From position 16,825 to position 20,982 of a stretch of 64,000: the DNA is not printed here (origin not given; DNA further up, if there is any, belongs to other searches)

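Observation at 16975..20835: Two complete clade-A radical SAM modules fused into one 1286-aa polypeptide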

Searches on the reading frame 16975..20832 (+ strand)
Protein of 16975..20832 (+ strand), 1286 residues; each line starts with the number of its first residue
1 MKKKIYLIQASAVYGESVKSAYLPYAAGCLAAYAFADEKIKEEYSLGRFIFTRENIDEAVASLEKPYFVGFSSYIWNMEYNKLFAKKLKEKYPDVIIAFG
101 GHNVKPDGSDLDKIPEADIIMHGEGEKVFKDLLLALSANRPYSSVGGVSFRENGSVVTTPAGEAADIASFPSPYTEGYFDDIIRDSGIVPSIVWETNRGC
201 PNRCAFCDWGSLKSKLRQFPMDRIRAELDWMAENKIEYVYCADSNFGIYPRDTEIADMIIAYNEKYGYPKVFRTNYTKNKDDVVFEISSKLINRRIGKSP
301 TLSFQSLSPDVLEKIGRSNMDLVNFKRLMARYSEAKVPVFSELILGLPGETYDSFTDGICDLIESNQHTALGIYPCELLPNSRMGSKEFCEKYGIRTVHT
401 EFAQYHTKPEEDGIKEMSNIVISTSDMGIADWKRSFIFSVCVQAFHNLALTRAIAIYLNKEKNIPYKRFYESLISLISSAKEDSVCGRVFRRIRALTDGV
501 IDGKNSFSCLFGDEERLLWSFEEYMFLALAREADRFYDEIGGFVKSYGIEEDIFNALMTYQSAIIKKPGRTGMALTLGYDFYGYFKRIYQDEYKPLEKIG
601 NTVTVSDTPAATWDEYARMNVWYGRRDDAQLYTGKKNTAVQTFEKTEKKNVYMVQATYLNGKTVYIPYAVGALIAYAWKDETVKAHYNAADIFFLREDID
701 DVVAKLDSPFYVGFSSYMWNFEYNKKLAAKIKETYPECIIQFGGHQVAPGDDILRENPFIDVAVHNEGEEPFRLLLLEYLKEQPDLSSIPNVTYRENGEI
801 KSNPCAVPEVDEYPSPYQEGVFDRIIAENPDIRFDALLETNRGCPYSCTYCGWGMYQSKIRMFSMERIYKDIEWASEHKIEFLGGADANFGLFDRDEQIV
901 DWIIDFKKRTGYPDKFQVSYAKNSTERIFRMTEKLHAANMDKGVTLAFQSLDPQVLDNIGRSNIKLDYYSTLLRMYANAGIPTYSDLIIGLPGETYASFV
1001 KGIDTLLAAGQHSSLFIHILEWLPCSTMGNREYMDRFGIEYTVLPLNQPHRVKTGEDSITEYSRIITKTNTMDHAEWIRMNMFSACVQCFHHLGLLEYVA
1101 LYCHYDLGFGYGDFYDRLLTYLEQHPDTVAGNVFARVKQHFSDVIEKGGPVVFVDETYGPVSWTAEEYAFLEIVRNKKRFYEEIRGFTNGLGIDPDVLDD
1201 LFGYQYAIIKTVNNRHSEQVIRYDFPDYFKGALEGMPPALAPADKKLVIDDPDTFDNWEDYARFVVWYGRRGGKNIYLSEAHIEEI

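Call 5: search_protein_families(library=pfam, proteins=[window:16975-20832:+], max_evalue=0.01)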
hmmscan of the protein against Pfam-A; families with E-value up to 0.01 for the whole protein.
window:16975-20832:+ (1286 aa): 2 families
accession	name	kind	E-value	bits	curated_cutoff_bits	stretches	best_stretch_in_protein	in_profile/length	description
PF04055.27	Radical_SAM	-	1.7e-29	103.6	29.5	2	196-355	3-159/166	Radical SAM superfamily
PF02310.24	B12-binding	-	2.4e-17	63.3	32.1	2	53-132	40-120/121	B12 binding domain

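Call 6: search_protein_families(library=ncbifam, proteins=[window:16975-20832:+], max_evalue=0.001)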
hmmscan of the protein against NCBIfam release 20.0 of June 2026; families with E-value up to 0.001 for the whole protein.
window:16975-20832:+ (1286 aa): 30 families (the best 25 are shown)
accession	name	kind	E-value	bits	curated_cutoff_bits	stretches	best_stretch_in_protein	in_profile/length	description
NF033712.0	B12_rSAM_KedN5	subfamily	4.6e-150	500.8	700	2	13-404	8-405/624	KedN5 family methylcobalamin-dependent radical SAM C-methyltransferase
TIGR03975.1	rSAM_ocin_1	subfamily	3.1e-35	121.8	281.85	2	55-234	116-308/606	RiPP maturation radical SAM C-methyltransferase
TIGR03471.1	HpnJ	equivalog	4e-29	101.8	577.6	2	720-1004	80-360/472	hopanoid biosynthesis associated radical SAM protein HpnJ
NF050148.1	rSAM_ApyD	equivalog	2.2e-28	99.1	750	2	698-877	66-242/645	RiPP biosynthesis radical SAM protein ApyD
TIGR04479.1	bcpD_PhpK_rSAM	subfamily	5.1e-28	97.7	600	2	766-1006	178-406/504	PhpK family radical SAM P-methyltransferase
TIGR00089.1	TIGR00089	subfamily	5.9e-27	94.5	251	2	197-373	146-325/429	MiaB/RimO family radical SAM methylthiotransferase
TIGR02026.1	BchE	equivalog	5e-26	91.6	481.35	2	726-889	81-249/497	magnesium-protoporphyrin IX monomethyl ester anaerobic oxidative cyclase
TIGR04013.1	B12_SAM_MJ_1487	hypoth_equivalog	1.8e-25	89.6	251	2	65-355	44-323/382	TIGR04013 family B12-binding domain/radical SAM domain-containing protein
NF038361.1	rSAM_Sden_1168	equivalog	1.5e-24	86.5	575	2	52-384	128-469/560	Sden_1168 family B12-binding radical SAM P-methyltransferase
TIGR04367.1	HpnR_B12_rSAM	equivalog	4.2e-22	78.4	650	2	709-880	61-232/490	hopanoid C-3 methylase HpnR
TIGR04014.1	B12_SAM_MJ_0865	equivalog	4.3e-20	71.9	360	2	86-225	62-195/434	methyl-coenzyme M reductase glutamine C-methyltransferase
TIGR04295.1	B12_rSAM_oligo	hypoth_equivalog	6e-19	68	400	2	93-249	101-256/422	TIGR04295 family B12-binding domain-containing radical SAM protein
TIGR04072.2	rSAM_ladder_B12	equivalog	6.1e-16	58.1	360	2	81-384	86-368/443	lipid biosynthesis B12-binding/radical SAM protein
TIGR04385.1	B12_rSAM_cofa1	equivalog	9.4e-16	58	450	2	92-244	97-250/438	B12 lower ligand biosynthesis radical SAM protein BzaD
TIGR04190.1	B12_SAM_Ta0216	equivalog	3.5e-13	49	500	1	727-861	99-245/554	TIGR04190 family B12-binding domain/radical SAM domain protein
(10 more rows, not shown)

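Call 12: find_homologous_proteins(query=window:16975-20832:+, max_evalue=1e-20)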
Query window:16975-20832:+ (1286 aa): 229 proteins with E <= 1e-20 among 8000 candidates; the best 120 are listed.
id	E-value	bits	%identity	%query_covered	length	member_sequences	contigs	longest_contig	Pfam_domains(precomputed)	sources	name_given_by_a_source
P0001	0.0e+0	3023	100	100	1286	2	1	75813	PF04055.28,PF02310.25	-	-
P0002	0.0e+0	2273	74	100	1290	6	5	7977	PF04055.28,PF02310.25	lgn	-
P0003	0.0e+0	2224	72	100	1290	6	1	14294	PF04055.28,PF02310.25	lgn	-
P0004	0.0e+0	2213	72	100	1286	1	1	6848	PF04055.28,PF02310.25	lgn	-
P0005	0.0e+0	1268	40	99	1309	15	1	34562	PF04055.28,PF02310.25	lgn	-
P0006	0.0e+0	1181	41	100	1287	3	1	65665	PF04055.28,PF02310.25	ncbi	-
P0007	0.0e+0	1143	37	98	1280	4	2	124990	PF04055.28,PF02310.25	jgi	-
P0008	0.0e+0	1135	39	99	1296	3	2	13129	PF04055.28,PF02310.25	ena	-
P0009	0.0e+0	1121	39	99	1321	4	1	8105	PF04055.28,PF02310.25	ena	-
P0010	0.0e+0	1113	39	100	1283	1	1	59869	PF04055.28,PF02310.25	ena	-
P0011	0.0e+0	1108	39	99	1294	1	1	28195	PF04055.28,PF02310.25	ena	-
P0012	0.0e+0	1099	39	100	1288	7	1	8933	PF04055.28,PF02310.25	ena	-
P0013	0.0e+0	1095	39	99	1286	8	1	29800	PF04055.28,PF02310.25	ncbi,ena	-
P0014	0.0e+0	1094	39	99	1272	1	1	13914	PF04055.28,PF19864.6,PF02310.25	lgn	-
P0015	0.0e+0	1033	39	99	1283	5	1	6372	PF04055.28,PF02310.25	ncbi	-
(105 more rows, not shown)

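Call 18: find_encoding_contigs(protein=P0002, flank=10000, max_places=5)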
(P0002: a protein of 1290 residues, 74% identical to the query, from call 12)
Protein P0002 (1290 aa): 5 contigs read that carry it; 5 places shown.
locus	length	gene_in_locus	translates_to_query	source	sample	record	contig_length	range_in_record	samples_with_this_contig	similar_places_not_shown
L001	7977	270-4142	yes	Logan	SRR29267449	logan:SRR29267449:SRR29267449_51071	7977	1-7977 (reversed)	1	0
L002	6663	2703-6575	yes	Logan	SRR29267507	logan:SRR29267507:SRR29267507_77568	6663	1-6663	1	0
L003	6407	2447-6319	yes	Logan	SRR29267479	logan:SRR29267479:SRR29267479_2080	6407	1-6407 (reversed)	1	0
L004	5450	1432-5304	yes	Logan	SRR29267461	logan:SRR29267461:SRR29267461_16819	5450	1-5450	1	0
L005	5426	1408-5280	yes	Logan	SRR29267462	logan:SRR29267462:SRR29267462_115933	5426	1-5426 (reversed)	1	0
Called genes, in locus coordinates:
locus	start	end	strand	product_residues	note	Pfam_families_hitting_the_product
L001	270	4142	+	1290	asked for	PF02310:B12-binding, PF04055:Radical_SAM, PF02310:B12-binding (weak), PF04055:Radical_SAM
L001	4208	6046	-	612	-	PF02310:B12-binding (faint), PF04055:Radical_SAM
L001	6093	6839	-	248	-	-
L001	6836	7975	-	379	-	?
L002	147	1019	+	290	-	PF01145:Band_7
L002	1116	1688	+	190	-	-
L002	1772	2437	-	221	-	-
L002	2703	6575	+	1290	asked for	PF02310:B12-binding, PF04055:Radical_SAM, PF02310:B12-binding (weak), PF04055:Radical_SAM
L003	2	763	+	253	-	?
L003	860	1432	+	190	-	-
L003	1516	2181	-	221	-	-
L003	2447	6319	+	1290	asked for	PF02310:B12-binding, PF04055:Radical_SAM, PF02310:B12-binding (weak), PF04055:Radical_SAM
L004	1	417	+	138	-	?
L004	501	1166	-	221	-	-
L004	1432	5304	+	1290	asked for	PF02310:B12-binding, PF04055:Radical_SAM, PF02310:B12-binding (weak), PF04055:Radical_SAM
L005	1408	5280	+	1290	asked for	PF02310:B12-binding, PF04055:Radical_SAM, PF02310:B12-binding (weak), PF04055:Radical_SAM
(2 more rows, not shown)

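Call 19: find_encoding_contigs(protein=P0003, flank=10000, max_places=3)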
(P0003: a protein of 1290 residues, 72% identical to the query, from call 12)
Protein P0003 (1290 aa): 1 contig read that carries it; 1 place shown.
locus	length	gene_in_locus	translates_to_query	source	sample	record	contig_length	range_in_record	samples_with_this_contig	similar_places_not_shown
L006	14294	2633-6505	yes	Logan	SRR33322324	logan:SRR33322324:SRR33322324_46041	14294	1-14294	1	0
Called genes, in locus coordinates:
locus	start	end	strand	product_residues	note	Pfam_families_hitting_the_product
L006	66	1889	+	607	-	PF04055:Radical_SAM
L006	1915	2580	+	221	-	-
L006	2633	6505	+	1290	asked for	PF02310:B12-binding, PF04055:Radical_SAM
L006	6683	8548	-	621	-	-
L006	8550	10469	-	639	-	PF02310:B12-binding, PF04055:Radical_SAM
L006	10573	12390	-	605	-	-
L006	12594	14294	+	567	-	?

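Call 20: find_encoding_contigs(protein=P0007, flank=10000, max_places=2)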
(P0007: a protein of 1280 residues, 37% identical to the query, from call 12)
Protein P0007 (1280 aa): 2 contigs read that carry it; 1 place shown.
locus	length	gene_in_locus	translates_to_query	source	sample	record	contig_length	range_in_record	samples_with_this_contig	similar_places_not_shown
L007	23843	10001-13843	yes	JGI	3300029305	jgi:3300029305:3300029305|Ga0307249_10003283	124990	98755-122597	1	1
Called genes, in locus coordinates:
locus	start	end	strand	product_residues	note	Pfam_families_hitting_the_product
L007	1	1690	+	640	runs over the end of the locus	PF02310:B12-binding (weak), PF04055:Radical_SAM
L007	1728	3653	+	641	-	PF02310:B12-binding, PF04055:Radical_SAM (weak)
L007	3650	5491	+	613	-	PF02310:B12-binding (faint), PF04055:Radical_SAM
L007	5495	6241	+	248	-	PF00535:Glycos_transf_2 (weak)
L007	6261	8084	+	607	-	PF04055:Radical_SAM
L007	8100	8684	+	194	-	PF13580:SIS_2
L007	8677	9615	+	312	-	PF01073:3Beta_HSD, PF01370:Epimerase, PF02719:Polysacc_synt_2 (weak), PF04321:RmlD_sub_bind, PF05368:NmrA (weak), PF07993:NAD_binding_4 (faint), PF13460:NAD_binding_10 (weak), PF16363:GDP_Man_Dehyd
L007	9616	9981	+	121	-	PF06052:3-HAO (weak), PF14667:Polysacc_synt_C, PF00190:Cupin_1 (weak), PF07883:Cupin_2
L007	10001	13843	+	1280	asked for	PF02310:B12-binding (faint), PF04055:Radical_SAM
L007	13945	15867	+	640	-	PF02310:B12-binding (weak), PF04055:Radical_SAM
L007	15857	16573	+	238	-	PF00535:Glycos_transf_2 (weak)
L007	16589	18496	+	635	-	PF02310:B12-binding, PF04055:Radical_SAM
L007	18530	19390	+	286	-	PF01073:3Beta_HSD, PF01370:Epimerase, PF02719:Polysacc_synt_2 (faint), PF04321:RmlD_sub_bind, PF07993:NAD_binding_4 (faint), PF16363:GDP_Man_Dehyd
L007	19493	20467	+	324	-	PF00288:GHMP_kinases_N, PF08544:GHMP_kinases_C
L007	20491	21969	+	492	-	PF02310:B12-binding, PF04055:Radical_SAM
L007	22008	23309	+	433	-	-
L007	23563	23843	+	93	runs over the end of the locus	PF01541:GIY-YIG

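Call 21: find_encoding_contigs(protein=P0006, flank=10000, max_places=2)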
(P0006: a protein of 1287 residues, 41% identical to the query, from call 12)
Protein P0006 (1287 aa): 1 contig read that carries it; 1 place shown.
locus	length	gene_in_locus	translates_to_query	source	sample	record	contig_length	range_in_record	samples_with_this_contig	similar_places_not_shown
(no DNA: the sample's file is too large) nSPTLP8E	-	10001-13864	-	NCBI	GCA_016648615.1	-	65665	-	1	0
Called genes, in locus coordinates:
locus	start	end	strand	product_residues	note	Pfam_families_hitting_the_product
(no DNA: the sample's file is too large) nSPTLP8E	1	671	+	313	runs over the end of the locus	PF00535:Glycos_transf_2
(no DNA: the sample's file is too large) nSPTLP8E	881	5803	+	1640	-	-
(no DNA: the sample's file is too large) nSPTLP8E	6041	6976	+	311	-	PF01073:3Beta_HSD, PF01370:Epimerase, PF02719:Polysacc_synt_2 (faint), PF04321:RmlD_sub_bind, PF16363:GDP_Man_Dehyd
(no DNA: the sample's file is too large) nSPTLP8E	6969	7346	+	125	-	PF14667:Polysacc_synt_C (weak), PF07883:Cupin_2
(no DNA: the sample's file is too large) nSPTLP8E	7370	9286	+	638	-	PF02310:B12-binding, PF04055:Radical_SAM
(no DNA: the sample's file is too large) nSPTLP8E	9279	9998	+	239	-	PF00535:Glycos_transf_2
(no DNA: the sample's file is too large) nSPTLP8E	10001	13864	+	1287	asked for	PF02310:B12-binding (weak), PF04055:Radical_SAM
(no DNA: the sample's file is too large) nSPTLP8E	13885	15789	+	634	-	PF02310:B12-binding, PF04055:Radical_SAM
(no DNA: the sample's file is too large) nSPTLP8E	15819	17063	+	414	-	-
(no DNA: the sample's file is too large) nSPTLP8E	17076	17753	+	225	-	-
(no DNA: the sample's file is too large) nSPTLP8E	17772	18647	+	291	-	PF01370:Epimerase, PF04321:RmlD_sub_bind, PF16363:GDP_Man_Dehyd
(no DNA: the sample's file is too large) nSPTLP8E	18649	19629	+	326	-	PF00288:GHMP_kinases_N, PF08544:GHMP_kinases_C (faint)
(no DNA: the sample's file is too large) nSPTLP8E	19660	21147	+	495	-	PF02310:B12-binding, PF04055:Radical_SAM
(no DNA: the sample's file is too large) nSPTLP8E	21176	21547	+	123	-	PF00483:NTP_transferase, PF12804:NTP_transf_3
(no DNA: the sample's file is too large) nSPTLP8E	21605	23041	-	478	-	PF02446:Glyco_hydro_77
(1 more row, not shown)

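Call 22: list_cluster_members(proteins=[P0001, P0006, P0013, P0015])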
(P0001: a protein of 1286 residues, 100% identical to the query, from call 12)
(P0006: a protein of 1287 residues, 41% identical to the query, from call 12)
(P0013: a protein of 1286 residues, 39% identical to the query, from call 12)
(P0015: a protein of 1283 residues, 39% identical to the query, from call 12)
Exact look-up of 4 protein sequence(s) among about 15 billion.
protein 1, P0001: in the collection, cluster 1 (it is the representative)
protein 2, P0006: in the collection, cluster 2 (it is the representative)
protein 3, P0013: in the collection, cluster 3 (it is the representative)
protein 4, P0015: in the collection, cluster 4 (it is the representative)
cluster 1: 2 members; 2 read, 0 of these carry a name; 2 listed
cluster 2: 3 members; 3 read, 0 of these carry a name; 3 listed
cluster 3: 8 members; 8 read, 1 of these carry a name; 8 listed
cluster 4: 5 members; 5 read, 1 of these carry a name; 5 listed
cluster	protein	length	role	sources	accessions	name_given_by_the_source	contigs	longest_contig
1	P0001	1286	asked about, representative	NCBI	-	-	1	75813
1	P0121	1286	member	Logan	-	-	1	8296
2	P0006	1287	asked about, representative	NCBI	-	-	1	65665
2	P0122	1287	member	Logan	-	-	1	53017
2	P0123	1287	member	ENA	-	-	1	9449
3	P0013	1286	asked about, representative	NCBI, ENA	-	-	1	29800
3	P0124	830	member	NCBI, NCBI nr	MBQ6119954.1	MAG: cobalamin-dependent protein, partial [Clostridia bacterium] | cobalamin-dependent protein [Clostridia bacterium]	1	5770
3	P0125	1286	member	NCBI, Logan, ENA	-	-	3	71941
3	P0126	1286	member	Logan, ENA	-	-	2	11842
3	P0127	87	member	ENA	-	-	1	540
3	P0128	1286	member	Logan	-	-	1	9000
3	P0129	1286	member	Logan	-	-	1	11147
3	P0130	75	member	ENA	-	-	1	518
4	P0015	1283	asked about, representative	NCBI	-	-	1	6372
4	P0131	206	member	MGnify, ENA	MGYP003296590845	CR=1 FL=1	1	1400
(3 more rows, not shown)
